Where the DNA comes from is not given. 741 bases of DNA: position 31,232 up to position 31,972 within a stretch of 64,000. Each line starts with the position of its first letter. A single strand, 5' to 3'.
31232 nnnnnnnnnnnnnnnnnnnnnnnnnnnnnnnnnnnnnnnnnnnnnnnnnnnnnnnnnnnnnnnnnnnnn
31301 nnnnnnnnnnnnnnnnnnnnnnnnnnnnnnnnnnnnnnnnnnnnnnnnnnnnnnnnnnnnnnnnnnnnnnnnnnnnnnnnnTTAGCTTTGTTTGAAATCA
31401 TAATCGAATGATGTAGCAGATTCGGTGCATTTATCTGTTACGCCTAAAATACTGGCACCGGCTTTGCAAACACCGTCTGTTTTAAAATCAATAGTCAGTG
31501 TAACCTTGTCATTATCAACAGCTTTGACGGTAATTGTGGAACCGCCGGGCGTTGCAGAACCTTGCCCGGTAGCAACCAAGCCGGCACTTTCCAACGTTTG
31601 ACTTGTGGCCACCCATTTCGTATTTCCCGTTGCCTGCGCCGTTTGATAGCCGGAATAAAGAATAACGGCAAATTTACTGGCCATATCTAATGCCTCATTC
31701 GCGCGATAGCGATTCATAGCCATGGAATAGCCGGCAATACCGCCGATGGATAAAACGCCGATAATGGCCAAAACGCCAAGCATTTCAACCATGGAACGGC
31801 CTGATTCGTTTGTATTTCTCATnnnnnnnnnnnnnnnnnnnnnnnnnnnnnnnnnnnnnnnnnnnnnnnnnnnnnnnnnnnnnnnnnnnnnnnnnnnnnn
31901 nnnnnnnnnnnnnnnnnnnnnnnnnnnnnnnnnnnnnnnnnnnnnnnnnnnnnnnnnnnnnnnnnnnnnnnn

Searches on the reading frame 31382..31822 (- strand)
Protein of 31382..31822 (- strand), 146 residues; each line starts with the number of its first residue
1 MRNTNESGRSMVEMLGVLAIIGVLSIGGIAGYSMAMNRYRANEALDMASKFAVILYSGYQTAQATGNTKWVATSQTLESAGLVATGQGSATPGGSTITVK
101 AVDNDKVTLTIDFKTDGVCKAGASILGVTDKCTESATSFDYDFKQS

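Call 76: search_protein_families(library=pfam, proteins=[window:31382-31822:-], max_evalue=10)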
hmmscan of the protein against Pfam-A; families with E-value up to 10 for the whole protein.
window:31382-31822:- (146 aa): 1 family
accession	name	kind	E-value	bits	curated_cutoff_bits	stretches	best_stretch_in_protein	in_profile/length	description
PF07963.17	N_methyl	-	0.018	15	21.2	1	6-27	4-25/27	Prokaryotic N-terminal methylation motif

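Call 77: search_solved_structures(query=window:31382-31822:-, max_evalue=10)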
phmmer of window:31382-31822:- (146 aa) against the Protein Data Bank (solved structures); distinct sequences matched with E-value up to 10: 9.
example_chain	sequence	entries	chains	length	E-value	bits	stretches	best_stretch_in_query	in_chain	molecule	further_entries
3sok_A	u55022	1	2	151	0.12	15.6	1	11-79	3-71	Fimbrial protein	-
5d74_A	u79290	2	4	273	0.22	14.8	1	64-109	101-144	Putative phage lysin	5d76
9egp_A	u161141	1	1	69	0.81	13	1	4-40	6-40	Geopilin domain 1 protein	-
7tgg_A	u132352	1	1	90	1.2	12.4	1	4-46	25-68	Geopilin domain 1 protein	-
3lw5_1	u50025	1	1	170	1.3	12.3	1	35-103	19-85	AT3g54890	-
2o01_1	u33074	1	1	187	1.6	12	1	35-103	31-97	AT3g54890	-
4xk8_1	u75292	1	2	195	1.8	11.9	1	35-103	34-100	Chlorophyll a-b binding protein 6, chloroplastic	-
9gbi_1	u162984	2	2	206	2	11.7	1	35-103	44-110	Chlorophyll a-b binding protein 6, chloroplastic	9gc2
2wsc_1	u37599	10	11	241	2.2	11.5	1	35-103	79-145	AT3G54890 | Chlorophyll a-b binding protein 6, chloroplastic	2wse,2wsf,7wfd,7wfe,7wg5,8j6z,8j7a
